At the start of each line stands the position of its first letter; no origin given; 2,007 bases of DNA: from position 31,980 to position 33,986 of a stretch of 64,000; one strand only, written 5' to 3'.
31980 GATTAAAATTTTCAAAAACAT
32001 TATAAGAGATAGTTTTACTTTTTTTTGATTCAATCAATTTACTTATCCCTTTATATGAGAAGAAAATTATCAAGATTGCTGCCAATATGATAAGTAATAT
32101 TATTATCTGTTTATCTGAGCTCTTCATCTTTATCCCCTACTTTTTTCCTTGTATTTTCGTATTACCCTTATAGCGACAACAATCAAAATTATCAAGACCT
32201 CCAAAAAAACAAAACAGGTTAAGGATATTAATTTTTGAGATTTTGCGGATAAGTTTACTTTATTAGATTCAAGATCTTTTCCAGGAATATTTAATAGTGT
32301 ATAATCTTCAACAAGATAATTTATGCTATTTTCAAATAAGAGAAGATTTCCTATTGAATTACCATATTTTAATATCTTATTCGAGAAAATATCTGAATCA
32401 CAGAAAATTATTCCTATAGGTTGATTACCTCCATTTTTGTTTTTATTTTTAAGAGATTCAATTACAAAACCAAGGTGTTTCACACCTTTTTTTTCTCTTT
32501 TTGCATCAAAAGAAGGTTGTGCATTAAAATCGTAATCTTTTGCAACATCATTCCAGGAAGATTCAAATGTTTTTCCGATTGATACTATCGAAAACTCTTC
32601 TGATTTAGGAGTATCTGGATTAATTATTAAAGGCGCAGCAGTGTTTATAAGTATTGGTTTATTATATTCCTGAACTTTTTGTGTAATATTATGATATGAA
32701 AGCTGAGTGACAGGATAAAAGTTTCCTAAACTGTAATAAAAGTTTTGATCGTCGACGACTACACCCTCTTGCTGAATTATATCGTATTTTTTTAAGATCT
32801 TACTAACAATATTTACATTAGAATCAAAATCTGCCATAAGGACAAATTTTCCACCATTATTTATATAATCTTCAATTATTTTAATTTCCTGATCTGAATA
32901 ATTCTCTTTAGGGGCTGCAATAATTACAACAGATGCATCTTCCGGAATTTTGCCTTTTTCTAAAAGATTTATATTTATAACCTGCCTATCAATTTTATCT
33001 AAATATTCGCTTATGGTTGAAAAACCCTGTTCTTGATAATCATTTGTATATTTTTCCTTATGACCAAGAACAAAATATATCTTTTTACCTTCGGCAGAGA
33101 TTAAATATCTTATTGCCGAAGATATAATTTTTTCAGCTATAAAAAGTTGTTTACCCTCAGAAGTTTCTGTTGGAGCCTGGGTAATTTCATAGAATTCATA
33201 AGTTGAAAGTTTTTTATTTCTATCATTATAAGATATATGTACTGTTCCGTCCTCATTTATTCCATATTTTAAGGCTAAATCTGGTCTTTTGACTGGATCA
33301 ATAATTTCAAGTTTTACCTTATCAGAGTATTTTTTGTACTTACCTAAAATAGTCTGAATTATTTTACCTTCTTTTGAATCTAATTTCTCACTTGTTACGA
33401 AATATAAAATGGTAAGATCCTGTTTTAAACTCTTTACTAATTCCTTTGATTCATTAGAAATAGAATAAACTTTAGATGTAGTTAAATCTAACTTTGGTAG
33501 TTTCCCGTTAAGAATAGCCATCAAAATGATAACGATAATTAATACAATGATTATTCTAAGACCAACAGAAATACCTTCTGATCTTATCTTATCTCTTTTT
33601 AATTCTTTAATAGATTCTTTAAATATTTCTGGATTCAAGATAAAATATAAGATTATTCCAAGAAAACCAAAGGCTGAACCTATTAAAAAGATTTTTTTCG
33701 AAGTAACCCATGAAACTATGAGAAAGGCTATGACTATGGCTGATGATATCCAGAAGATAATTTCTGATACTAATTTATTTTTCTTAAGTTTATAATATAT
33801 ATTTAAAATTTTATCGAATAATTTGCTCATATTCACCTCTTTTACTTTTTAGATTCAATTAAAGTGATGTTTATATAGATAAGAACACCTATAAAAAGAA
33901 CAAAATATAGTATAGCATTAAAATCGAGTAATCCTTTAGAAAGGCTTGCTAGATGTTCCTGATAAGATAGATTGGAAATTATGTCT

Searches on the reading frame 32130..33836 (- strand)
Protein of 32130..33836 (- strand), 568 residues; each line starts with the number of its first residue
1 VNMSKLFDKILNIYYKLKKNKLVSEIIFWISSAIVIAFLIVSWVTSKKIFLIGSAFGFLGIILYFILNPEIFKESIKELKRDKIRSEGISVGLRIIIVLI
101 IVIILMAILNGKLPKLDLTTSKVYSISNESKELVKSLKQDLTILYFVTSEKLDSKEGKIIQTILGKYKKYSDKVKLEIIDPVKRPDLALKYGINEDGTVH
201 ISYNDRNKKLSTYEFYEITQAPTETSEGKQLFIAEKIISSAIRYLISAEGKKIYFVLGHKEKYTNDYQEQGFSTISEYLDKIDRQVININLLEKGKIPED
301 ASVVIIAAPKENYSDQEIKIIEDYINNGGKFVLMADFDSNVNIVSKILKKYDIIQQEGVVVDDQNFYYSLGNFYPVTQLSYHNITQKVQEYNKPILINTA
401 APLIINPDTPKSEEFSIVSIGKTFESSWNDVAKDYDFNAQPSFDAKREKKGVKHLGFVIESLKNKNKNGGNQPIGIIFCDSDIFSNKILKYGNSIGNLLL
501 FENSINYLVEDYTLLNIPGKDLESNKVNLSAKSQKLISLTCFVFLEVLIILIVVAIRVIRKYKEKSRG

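Call 14: search_protein_families(library=pfam, proteins=[window:32130-33836:-], max_evalue=0.001)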
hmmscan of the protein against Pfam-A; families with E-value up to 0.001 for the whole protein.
window:32130-33836:- (568 aa): 3 families
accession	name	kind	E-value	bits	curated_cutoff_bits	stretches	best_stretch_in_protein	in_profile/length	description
PF09822.16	ABC_transp_aux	-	1.5e-16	60.9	34.7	1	251-494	2-274/288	ABC-type uncharacterized transport system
PF23357.1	DUF7088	-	7.3e-12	45.8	27.8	1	121-195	2-82/105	Domain of unknown function (DUF7088)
PF23355.1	IFT52_GIFT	-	7.9e-06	25.6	27.2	1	268-368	14-116/246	IFT52 GIFT domain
